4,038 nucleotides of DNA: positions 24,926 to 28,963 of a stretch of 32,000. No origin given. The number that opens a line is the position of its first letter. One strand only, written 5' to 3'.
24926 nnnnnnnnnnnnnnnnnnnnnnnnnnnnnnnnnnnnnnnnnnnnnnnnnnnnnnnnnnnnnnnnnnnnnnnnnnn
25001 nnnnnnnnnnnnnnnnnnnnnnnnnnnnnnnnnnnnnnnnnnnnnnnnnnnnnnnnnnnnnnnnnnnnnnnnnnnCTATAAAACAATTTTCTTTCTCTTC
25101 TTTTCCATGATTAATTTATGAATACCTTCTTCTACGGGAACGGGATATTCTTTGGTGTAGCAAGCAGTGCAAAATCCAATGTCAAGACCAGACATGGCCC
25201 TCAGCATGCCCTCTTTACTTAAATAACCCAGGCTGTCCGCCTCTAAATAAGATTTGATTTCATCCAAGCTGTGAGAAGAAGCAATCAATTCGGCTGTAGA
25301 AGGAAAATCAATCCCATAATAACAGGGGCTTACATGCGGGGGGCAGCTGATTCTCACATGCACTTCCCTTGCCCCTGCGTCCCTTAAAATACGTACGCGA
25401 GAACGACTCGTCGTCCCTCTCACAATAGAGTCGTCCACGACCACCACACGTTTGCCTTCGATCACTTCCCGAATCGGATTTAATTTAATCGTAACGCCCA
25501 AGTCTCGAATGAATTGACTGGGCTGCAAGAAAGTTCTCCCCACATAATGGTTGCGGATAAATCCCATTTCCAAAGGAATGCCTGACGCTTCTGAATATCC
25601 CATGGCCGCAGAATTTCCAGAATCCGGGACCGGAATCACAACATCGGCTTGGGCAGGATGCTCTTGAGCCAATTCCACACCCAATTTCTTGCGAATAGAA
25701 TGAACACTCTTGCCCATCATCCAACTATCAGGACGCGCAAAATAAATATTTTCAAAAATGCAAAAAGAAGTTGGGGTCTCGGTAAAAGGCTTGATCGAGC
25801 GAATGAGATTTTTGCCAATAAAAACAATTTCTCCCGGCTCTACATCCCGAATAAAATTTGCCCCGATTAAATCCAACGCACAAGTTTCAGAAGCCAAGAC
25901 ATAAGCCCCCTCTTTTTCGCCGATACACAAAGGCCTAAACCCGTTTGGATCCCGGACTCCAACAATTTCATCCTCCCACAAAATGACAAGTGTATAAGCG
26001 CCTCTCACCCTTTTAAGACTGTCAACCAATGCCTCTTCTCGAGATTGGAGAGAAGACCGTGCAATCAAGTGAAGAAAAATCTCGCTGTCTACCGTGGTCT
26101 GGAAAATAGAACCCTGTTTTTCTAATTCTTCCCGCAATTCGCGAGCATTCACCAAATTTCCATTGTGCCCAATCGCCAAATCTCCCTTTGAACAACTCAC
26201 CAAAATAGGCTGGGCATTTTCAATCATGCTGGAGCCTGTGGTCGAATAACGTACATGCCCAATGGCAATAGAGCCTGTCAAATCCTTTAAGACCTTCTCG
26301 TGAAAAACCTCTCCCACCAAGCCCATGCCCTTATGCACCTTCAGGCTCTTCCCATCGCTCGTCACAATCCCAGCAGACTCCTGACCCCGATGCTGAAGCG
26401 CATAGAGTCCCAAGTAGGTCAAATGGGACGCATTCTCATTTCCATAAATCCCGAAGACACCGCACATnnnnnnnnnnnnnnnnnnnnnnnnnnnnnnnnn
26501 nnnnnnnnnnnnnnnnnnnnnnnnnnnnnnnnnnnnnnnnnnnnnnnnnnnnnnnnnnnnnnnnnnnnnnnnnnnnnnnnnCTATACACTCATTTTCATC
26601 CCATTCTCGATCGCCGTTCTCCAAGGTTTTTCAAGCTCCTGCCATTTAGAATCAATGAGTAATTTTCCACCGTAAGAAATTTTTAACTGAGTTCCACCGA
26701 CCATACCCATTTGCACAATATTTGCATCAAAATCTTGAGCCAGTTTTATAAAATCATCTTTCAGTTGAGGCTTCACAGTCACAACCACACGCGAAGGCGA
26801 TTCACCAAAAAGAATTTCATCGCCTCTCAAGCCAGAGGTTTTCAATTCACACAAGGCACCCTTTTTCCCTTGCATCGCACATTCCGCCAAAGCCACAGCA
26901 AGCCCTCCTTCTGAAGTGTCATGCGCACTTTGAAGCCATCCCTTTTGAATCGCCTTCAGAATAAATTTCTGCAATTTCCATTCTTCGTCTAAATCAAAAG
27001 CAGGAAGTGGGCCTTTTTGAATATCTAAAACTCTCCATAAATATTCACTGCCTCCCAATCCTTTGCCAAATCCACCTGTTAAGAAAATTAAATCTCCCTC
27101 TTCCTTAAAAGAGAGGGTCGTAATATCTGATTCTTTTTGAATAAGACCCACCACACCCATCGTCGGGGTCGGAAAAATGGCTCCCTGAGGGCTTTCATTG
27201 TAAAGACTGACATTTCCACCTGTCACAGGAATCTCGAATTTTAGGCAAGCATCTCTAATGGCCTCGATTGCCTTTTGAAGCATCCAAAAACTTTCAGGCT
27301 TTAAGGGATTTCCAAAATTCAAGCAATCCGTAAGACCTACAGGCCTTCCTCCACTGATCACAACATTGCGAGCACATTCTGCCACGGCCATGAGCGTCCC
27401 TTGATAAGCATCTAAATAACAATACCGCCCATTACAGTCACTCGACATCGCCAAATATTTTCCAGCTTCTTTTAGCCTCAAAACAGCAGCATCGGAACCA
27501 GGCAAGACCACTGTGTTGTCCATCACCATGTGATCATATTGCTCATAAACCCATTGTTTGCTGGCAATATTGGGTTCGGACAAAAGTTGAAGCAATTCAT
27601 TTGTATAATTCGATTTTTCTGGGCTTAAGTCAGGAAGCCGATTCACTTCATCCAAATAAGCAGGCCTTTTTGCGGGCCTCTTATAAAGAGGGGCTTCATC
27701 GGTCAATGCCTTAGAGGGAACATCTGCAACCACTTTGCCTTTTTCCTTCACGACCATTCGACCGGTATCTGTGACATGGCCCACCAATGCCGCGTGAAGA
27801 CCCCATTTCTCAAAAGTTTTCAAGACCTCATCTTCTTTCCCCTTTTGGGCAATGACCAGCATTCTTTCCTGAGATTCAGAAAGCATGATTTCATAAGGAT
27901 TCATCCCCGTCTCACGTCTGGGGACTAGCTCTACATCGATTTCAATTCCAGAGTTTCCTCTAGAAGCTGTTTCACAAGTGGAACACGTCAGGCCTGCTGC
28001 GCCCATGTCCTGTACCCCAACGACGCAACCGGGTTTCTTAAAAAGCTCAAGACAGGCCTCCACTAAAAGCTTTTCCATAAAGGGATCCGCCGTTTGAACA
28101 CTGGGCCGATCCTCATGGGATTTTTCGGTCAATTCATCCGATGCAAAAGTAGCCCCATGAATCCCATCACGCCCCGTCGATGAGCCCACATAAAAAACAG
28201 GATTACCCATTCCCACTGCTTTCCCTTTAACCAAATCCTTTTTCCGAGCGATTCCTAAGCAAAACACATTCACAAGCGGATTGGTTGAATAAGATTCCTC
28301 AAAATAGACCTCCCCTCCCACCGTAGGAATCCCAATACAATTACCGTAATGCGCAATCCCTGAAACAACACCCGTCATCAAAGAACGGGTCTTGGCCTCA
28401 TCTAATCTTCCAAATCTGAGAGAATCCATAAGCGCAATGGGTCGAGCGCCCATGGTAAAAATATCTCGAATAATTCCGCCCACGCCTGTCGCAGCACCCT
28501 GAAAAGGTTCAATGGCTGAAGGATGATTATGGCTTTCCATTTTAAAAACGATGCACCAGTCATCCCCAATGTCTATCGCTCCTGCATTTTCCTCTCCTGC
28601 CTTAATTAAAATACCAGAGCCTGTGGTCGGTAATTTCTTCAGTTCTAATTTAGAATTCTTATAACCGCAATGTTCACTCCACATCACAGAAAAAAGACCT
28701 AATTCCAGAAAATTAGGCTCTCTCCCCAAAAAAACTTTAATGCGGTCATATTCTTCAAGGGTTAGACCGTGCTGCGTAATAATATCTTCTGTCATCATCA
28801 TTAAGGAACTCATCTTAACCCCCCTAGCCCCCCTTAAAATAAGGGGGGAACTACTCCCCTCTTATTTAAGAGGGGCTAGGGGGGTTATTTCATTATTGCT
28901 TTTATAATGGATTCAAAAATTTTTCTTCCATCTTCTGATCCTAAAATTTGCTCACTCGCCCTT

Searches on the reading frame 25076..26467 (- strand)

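Call 15: search_protein_families(library=ncbifam, proteins=[window:25076-26467:-])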
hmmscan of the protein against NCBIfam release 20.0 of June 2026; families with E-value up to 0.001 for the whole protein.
window:25076-26467:- (463 aa): 11 families
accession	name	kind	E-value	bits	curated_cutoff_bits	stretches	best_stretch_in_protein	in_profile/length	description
TIGR01134.1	purF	equivalog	4.8e-165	550.1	350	1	2-442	1-432/432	amidophosphoribosyltransferase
NF001484.0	PRK00331.1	subfamily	1.7e-38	132.4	381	1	1-222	1-221/601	isomerizing glutamine--fructose-6-phosphate transaminase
TIGR01135.1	glmS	equivalog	6e-34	117.5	418.05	1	2-221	1-219/607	glutamine--fructose-6-phosphate transaminase (isomerizing)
TIGR01536.1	asn_synth_AEB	equivalog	3.4e-21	75.8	267.1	1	2-200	1-168/517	asparagine synthase (glutamine-hydrolyzing)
NF006949.0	PRK09431.1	equivalog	7.7e-14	51.1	499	1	67-213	44-179/554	asparagine synthase B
TIGR03104.1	trio_amidotrans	equivalog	1.4e-09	36.8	570.1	1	64-204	40-170/589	N-acetylglutaminylglutamine amidotransferase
TIGR03108.1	eps_aminotran_1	hypoth_equivalog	4.5e-09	35.5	816.9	1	66-199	43-167/628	XrtA/PEP-CTERM system amidotransferase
TIGR01251.1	ribP_PPkin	subfamily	1.3e-05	24.3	113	1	326-376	198-248/309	ribose-phosphate diphosphokinase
NF002095.0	PRK00934.1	equivalog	8e-05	21.9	296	1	327-373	194-240/287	ribose-phosphate diphosphokinase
NF004689.0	PRK06031.1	equivalog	9.8e-05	21.7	175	1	253-371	63-187/233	phosphoribosyltransferase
NF002620.0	PRK02277.1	subfamily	0.00076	19.2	115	0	335-371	138-174/201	orotate phosphoribosyltransferase-like protein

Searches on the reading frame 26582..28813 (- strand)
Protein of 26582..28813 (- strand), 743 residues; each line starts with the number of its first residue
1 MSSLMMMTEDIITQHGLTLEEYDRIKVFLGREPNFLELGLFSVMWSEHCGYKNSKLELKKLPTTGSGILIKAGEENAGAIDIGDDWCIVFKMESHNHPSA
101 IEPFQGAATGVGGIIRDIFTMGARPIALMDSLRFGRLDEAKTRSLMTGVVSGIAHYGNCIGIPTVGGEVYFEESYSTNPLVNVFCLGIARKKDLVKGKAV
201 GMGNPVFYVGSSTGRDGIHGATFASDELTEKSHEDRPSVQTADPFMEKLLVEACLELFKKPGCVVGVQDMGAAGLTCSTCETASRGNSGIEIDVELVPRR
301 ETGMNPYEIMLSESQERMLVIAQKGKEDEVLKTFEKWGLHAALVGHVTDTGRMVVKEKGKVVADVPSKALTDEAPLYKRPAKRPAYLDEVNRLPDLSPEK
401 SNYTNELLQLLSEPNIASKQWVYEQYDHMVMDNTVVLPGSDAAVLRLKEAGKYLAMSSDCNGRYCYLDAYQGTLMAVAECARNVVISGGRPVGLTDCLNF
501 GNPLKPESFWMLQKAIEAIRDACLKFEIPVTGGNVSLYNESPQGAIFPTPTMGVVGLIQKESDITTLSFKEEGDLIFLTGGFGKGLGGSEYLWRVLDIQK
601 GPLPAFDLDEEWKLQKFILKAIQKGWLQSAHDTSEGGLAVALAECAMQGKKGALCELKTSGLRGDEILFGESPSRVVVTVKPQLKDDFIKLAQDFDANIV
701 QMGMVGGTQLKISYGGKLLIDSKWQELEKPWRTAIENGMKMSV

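Call 15: search_protein_families(library=ncbifam, proteins=[window:26582-28813:-])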
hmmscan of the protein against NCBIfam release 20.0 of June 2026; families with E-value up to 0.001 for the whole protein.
window:26582-28813:- (743 aa): 16 families
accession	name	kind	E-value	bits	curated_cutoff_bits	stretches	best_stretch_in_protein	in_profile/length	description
NF002290.1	PRK01213.1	equivalog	3.5e-302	1004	648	1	17-737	1-721/723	phosphoribosylformylglycinamidine synthase subunit PurL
TIGR01736.1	FGAM_synth_II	equivalog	1.2e-274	913.1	525.75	1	17-737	1-716/718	phosphoribosylformylglycinamidine synthase subunit PurL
NF010690.0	PRK14090.1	equivalog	1.2e-141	473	1047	1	25-560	7-502/601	phosphoribosylformylglycinamidine synthase subunit PurL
TIGR01857.1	FGAM-synthase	equivalog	2.2e-50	171.3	1057.05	2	82-438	308-667/1239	phosphoribosylformylglycinamidine synthase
NF003672.0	PRK05297.1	equivalog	4.4e-49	166.9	783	1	87-733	286-984/1290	phosphoribosylformylglycinamidine synthase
TIGR01735.1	FGAM_synt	equivalog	1.8e-43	148.2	1123.05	1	86-732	287-999/1307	phosphoribosylformylglycinamidine synthase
TIGR03267.1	methan_mark_2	hypoth_equivalog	7.1e-23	81.2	365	2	65-359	36-307/323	methanogenesis marker 2 protein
TIGR01739.1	tegu_FGAM_synt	hypoth_equivalog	5.3e-16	57.7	716.1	1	467-738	610-886/1206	herpesvirus tegument protein/v-FGAM-synthase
TIGR04049.1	AIR_rel_sll0787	hypoth_equivalog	3.8e-14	52.5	321.3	1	103-360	72-303/318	sll0787 family AIR synthase-like protein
TIGR02124.1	hypE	equivalog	4.1e-14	52.3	251.6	2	110-358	69-311/332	hydrogenase expression/formation protein HypE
TIGR01379.1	thiL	equivalog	2.9e-12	46.2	184.15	1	102-361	56-308/320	thiamine-phosphate kinase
TIGR00878.1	purM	equivalog_domain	4.5e-12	45.8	236.35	1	115-220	86-185/332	phosphoribosylformylglycinamidine cyclo-ligase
TIGR00476.1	selD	equivalog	3.1e-07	29.9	125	0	77-298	48-252/311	selenide, water dikinase SelD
NF004351.0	PRK05731.1-4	equivalog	2.3e-06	27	324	0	432-590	31-181/321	thiamine-phosphate kinase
NF004353.0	PRK05731.2-2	equivalog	5.5e-06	25.7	301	1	73-209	18-148/311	thiamine-phosphate kinase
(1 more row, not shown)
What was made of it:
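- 26582..28813 (-): purL (FGAM synthase subunit II). The model begins at residue 17 (call 15).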

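Call 84: list_cluster_members(proteins=[window:26585-28813:-, window:26585-28801:-, window:26585-28798:-, window:26585-28795:-, window:18810-19394:-])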
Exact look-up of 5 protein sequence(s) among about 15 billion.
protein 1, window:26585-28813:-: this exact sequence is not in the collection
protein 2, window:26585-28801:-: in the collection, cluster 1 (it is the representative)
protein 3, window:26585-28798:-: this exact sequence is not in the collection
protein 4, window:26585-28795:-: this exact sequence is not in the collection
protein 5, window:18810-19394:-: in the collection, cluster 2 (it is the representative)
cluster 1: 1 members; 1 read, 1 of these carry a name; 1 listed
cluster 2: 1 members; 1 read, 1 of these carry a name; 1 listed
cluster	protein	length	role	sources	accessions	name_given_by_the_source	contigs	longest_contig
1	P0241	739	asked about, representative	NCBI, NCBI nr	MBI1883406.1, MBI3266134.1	MAG: phosphoribosylformylglycinamidine synthase subunit PurL [Chlamydiae bacterium] | phosphoribosylformylglycinamidine synthase subunit PurL [Chlamydiota bacterium]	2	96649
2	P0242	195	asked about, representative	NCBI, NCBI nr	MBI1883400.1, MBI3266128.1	MAG: DUF4416 family protein [Chlamydiae bacterium] | DUF4416 family protein [Chlamydiota bacterium]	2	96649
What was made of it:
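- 28799..28801 (-): Alternative purL start (MMMTED...) used by the public annotation. The 743-aa product is not (call 84).
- The public annotation starts purL at 28801, not 28813 (call 84). PGAP calls the start at 28801, 14 nt clear of the stem (call 84).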
